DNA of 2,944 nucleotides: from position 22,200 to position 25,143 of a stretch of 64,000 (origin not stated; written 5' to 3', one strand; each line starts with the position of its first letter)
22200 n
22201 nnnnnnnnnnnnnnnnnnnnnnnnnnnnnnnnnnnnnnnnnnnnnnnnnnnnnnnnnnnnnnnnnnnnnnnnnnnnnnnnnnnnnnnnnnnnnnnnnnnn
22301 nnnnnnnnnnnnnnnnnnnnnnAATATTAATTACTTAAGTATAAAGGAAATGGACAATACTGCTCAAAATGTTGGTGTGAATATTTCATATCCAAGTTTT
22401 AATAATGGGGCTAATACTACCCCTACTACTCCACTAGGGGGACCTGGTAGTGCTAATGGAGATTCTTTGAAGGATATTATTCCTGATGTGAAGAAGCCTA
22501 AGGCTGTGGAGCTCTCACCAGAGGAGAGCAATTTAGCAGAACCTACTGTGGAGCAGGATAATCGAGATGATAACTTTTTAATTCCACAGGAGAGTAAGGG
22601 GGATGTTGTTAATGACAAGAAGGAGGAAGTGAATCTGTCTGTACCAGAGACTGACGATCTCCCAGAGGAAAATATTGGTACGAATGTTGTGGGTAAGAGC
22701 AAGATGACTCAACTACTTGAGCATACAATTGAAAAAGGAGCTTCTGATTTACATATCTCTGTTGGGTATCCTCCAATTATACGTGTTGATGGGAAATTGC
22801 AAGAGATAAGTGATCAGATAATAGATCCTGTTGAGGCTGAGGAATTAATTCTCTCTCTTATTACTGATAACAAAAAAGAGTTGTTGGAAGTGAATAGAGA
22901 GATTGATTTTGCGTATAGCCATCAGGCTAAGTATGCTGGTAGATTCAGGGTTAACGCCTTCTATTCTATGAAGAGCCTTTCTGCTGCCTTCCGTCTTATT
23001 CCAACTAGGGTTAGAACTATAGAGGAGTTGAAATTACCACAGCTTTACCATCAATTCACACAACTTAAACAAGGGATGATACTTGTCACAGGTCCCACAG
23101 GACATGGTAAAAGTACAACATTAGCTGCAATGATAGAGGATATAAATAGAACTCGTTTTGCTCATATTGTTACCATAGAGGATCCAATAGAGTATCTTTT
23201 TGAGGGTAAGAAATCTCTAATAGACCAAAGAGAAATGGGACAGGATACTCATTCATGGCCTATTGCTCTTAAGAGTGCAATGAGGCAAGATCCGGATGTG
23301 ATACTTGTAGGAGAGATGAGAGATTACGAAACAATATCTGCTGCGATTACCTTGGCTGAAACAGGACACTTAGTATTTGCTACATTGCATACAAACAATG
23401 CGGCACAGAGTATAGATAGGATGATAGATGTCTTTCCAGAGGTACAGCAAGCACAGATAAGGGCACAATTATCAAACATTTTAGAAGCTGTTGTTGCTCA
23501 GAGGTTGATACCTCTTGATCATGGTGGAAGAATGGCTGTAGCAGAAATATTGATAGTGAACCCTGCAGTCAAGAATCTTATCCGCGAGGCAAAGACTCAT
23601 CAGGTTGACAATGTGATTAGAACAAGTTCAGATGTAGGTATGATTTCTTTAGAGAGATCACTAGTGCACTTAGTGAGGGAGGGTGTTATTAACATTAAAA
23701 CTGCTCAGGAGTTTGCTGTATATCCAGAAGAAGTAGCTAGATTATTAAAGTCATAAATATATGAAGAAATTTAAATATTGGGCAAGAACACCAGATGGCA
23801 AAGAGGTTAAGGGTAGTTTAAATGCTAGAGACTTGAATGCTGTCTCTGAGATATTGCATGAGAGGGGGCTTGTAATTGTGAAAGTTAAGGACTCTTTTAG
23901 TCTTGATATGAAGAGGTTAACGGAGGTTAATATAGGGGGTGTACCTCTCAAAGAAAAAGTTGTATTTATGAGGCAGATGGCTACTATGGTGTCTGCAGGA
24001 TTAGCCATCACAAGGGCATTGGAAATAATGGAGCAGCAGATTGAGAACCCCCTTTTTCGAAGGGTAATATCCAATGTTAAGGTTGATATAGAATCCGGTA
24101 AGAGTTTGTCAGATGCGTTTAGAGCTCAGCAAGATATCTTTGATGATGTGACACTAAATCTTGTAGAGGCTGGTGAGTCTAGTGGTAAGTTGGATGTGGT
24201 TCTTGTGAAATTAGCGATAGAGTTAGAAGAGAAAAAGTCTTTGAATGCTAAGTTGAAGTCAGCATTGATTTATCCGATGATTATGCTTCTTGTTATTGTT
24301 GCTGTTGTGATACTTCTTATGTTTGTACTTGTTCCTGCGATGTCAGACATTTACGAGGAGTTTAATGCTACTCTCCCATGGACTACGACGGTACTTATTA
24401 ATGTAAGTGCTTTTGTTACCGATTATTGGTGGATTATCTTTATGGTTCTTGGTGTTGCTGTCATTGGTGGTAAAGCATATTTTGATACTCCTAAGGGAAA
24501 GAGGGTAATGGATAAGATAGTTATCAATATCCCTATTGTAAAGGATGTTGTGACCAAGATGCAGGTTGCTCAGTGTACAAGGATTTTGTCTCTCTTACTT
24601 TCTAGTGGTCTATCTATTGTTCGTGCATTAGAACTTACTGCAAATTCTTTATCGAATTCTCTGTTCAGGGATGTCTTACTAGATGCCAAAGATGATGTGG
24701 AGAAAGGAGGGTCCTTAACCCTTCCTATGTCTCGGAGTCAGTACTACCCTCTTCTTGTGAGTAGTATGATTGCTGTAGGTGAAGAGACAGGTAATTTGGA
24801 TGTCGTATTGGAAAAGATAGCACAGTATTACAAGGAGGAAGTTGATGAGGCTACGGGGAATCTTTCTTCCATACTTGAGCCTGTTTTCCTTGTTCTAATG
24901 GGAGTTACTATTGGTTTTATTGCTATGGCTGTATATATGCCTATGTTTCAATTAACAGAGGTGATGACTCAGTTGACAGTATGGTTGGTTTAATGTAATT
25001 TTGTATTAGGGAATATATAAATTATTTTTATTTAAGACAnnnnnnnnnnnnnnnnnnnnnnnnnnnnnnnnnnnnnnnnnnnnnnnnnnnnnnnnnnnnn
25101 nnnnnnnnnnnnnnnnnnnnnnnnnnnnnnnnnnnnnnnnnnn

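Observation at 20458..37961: Complete type IV pilus gene cluster with unusual inserts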

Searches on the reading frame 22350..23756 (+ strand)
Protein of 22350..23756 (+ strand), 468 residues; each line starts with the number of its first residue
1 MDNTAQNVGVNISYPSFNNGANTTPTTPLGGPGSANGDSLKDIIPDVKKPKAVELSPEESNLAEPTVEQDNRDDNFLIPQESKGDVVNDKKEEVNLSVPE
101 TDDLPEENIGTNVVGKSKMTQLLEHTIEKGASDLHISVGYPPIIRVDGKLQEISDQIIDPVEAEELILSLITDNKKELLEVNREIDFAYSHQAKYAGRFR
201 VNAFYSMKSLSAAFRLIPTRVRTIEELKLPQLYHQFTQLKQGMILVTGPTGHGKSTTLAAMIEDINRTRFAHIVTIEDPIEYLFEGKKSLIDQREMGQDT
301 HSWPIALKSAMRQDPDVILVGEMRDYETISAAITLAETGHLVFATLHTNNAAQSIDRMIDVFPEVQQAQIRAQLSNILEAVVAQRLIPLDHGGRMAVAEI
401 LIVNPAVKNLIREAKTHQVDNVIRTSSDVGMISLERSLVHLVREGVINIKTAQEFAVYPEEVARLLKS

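Call 3: search_protein_families(library=pfam, proteins=[window:22350-23756:+], max_evalue=0.01)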
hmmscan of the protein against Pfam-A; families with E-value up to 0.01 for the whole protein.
window:22350-23756:+ (468 aa): 5 families
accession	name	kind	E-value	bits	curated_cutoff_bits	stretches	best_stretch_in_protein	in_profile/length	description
PF00437.27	T2SSE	-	8.4e-49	166.6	24.9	1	119-388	12-279/370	Type II/IV secretion system protein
PF13191.12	AAA_16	-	8.8e-05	23.5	32.6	1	231-342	11-135/167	AAA ATPase domain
PF13555.12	AAA_29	-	0.00058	20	27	1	234-262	15-43/61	P-loop containing region of AAA domain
PF25199.1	nSTAND_NTPase5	-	0.00074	19.8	34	1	235-285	35-85/145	Novel STAND NTPase 5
PF13401.12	AAA_22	-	0.0017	19.1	27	1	240-270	4-36/130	AAA domain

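Call 8: search_protein_families(library=ncbifam, proteins=[window:22350-23756:+], max_evalue=0.01)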
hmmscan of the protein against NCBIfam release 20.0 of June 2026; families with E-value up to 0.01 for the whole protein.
window:22350-23756:+ (468 aa): 18 families
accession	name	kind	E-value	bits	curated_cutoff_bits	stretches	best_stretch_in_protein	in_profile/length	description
TIGR01420.1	pilT_fam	subfamily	5.4e-133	443.5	319.1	1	119-461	2-343/343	PilT/PilU family type 4a pilus ATPase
TIGR02525.1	plasmid_TraJ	equivalog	2.3e-45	155.2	368.3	1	117-456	10-367/372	plasmid transfer ATPase TraJ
TIGR02524.1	dot_icm_DotB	equivalog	7.4e-43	147.1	463.3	1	118-425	5-323/358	Dot/Icm type IV secretion system ATPase DotB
TIGR02538.1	type_IV_pilB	equivalog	1.9e-42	145.7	675.65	1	232-386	307-451/564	type IV-A pilus assembly ATPase PilB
TIGR02533.1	type_II_gspE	equivalog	2.7e-42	145.1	630.25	2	238-387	240-379/486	type II secretion system ATPase GspE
NF007755.0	PRK10436.1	equivalog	1.7e-41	142.4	617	1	117-387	87-355/465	type II secretion system protein GspE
NF041000.1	ATPase_ComGA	equivalog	1.9e-37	128.7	300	1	121-388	2-266/267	competence type IV pilus ATPase ComGA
NF053534.1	T4PilAsmATPsTfpB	equivalog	7.8e-36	123.6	850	1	231-387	326-472/584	type IV pilus assembly ATPase TfpB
TIGR02782.1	TrbB_P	equivalog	6.4e-15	55.2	304.55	1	243-401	138-291/303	P-type conjugative transfer ATPase TrbB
NF058587.1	archaellum_moto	equivalog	2.3e-14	53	550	1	242-359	275-394/527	archaellum flagellar ATPase motor FlaI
TIGR02788.1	VirB11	equivalog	6.9e-14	51.6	249.95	1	240-384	143-294/308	P-type DNA transfer ATPase VirB11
NF010407.0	PRK13833.1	subfamily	4.5e-12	46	499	1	244-405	147-302/323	conjugal transfer protein TrbB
NF010469.0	PRK13894.1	subfamily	7.4e-11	41.9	508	1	243-366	151-272/320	conjugal transfer ATPase TrbB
TIGR03819.1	heli_sec_ATPase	hypoth_equivalog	3.1e-10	39.8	373.15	1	242-383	179-324/340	TadA family conjugal transfer-associated ATPase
NF010425.0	PRK13851.1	equivalog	6.8e-09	35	461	1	242-381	163-305/344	type IV secretion system protein VirB11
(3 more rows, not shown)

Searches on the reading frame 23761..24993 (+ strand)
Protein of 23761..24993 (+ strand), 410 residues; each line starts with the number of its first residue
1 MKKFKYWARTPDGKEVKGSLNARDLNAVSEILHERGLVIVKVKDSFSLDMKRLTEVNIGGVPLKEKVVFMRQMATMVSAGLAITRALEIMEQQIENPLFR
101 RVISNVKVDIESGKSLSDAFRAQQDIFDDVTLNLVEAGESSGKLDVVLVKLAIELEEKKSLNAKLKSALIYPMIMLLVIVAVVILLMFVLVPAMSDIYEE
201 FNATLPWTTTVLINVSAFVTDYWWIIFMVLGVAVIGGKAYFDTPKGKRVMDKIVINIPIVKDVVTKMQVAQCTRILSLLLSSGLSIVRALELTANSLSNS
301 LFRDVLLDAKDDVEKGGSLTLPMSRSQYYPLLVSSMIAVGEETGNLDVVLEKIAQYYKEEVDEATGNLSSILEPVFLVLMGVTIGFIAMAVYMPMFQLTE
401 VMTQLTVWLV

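Call 3: search_protein_families(library=pfam, proteins=[window:23761-24993:+], max_evalue=0.01)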
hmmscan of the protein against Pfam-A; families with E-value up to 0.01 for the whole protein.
window:23761-24993:+ (410 aa): 1 family
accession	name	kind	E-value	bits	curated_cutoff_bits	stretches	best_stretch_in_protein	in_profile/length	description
PF00482.28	T2SSF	-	3e-60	202.1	25.2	2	69-192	1-125/125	Type II secretion system (T2SS), protein F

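Call 8: search_protein_families(library=ncbifam, proteins=[window:23761-24993:+], max_evalue=0.01)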
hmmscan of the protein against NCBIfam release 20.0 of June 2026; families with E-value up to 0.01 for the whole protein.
window:23761-24993:+ (410 aa): 6 families
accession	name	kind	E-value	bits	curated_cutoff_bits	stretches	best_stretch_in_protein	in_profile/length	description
TIGR02120.1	GspF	equivalog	5.7e-103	345.2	424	1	4-401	1-400/401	type II secretion system inner membrane protein GspF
NF052607.1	T4PiliAsmPilCThrm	equivalog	2.9e-100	336.2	700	1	1-401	1-403/406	type IV pilus assembly protein PilC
NF052606.1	T4PiliAsmPilCMyx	equivalog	3.2e-93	312.8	700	1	3-400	21-416/419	type IV pilus assembly protein PilC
NF007861.0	PRK10573.1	equivalog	2.6e-81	273.8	401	1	4-403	7-399/401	protein transport protein HofC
NF047826.1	T3SSXpsF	equivalog_domain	1.2e-67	228.5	650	1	1-402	1-404/405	type II secretion system protein XpsF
NF041012.2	T4P_ComGB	equivalog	3.5e-42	144.9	240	1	65-399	2-331/332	competence type IV pilus assembly protein ComGB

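Call 12: find_related_loci(query=window:23761-24993:+, collection=genome_contigs, flank=10000)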
Query window:23761-24993:+ (410 aa) in genome_contigs; peptide patterns used: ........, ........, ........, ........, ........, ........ (x = any residue, [..] = any of these).
59 stretches matched a pattern; 18 encode a relative of the query (tblastn E <= 1e-3); 18 distinct loci.
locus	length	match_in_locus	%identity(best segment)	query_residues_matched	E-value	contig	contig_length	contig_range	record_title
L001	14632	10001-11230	92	1-410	0e+0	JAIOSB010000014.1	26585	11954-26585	MAG: bacterium isolate SMBSF33 bin_103_k127_136395, whole genome shotgun sequence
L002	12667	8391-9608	75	1-406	0e+0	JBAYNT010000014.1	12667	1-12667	MAG: Candidatus Dojkabacteria bacterium isolate SO_2016_LW1_71 scaffold05628_LW64-88_2016, whole genome shotgun sequence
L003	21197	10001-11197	63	1-399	3e-175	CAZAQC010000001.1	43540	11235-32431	MAG TPA_asm: uncultured Candidatus Saccharibacteria bacterium isolate SRP294416_co1_729 genome assembly, contig: NODE_13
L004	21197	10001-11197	65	1-399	1e-174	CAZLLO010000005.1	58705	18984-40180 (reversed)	MAG TPA_asm: uncultured Candidatus Saccharibacteria bacterium isolate SRP192927_co3_300 genome assembly, contig: NODE_84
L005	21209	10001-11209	66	1-403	3e-170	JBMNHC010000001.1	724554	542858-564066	MAG: Candidatus Dojkabacteria bacterium isolate SBF912LR0FQ0005 contig_58766, whole genome shotgun sequence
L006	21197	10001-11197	61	1-399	8e-167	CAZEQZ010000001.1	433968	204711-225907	MAG TPA_asm: uncultured Candidatus Saccharibacteria bacterium isolate SRP241326_co3_95 genome assembly, contig: NODE_5_l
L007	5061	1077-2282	61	1-402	6e-170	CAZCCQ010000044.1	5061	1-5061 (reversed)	MAG TPA_asm: uncultured Candidatus Saccharibacteria bacterium isolate binchicken_co204_57 genome assembly, contig: NODE_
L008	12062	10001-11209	65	1-403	1e-166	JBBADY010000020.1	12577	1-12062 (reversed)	MAG: Candidatus Dojkabacteria bacterium isolate SO_2017_LW2_135 scaffold_10947_c1_LW138R_2017, whole genome shotgun sequ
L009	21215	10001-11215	65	1-405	4e-164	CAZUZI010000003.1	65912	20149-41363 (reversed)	MAG TPA_asm: uncultured Candidatus Saccharibacteria bacterium isolate binchicken_co117_311 genome assembly, contig: NODE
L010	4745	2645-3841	61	1-399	7e-165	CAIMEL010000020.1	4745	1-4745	uncultured bacterium isolate LaPlata_bin-3090 genome assembly, contig: bin-3090:20/25, whole genome shotgun sequence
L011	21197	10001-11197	62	1-399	1e-159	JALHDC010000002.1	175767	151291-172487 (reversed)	MAG: bacterium isolate 1-no_shock_S1_027 scaffold_57, whole genome shotgun sequence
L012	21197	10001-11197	61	1-399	3e-159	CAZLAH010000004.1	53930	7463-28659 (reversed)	MAG TPA_asm: uncultured Candidatus Saccharibacteria bacterium isolate SRP192927_co2_210 genome assembly, contig: NODE_57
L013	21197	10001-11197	61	1-399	1e-159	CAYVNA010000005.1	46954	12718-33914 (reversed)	MAG TPA_asm: uncultured Candidatus Saccharibacteria bacterium isolate SRP192927_co3_886 genome assembly, contig: NODE_12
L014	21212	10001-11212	49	1-402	6e-123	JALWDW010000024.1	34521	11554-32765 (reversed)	MAG: Candidatus Dojkabacteria bacterium isolate T11_metabat1_scaf2bin.002 T11_NODE_318_length_34521_cov_1.910304, whole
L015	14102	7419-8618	79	1-400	0e+0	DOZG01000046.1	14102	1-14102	MAG TPA_asm: Patescibacteria group bacterium isolate UBA9296 contig_47332, whole genome shotgun sequence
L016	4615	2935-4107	32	1-396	7e-53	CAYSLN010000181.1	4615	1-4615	MAG TPA_asm: uncultured Pirellulales bacterium isolate SRP214966_co2_139 genome assembly, contig: NODE_38741_length_4615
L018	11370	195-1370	30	1-396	5e-51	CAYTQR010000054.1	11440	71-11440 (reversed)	MAG TPA_asm: uncultured Planctomycetaceae bacterium isolate SRP068000_co1_621 genome assembly, contig: NODE_10308_length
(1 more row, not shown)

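Call 26: search_protein_families(library=pfam, proteins=[L015:9365-11152:+, L003:16908-17570:+, L003:17591-18313:+], max_evalue=10)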
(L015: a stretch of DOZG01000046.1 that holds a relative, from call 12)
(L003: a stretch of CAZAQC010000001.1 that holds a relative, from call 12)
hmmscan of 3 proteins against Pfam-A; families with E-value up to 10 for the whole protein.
L015:9365-11152:+ (595 aa): 0 families

L003:16908-17570:+ (221 aa): 1 family
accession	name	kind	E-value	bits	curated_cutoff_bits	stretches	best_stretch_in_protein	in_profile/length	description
PF05137.18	PilN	-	0.041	14.4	22.8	1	158-210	18-73/78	Fimbrial assembly protein (PilN)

L003:17591-18313:+ (241 aa): 0 families
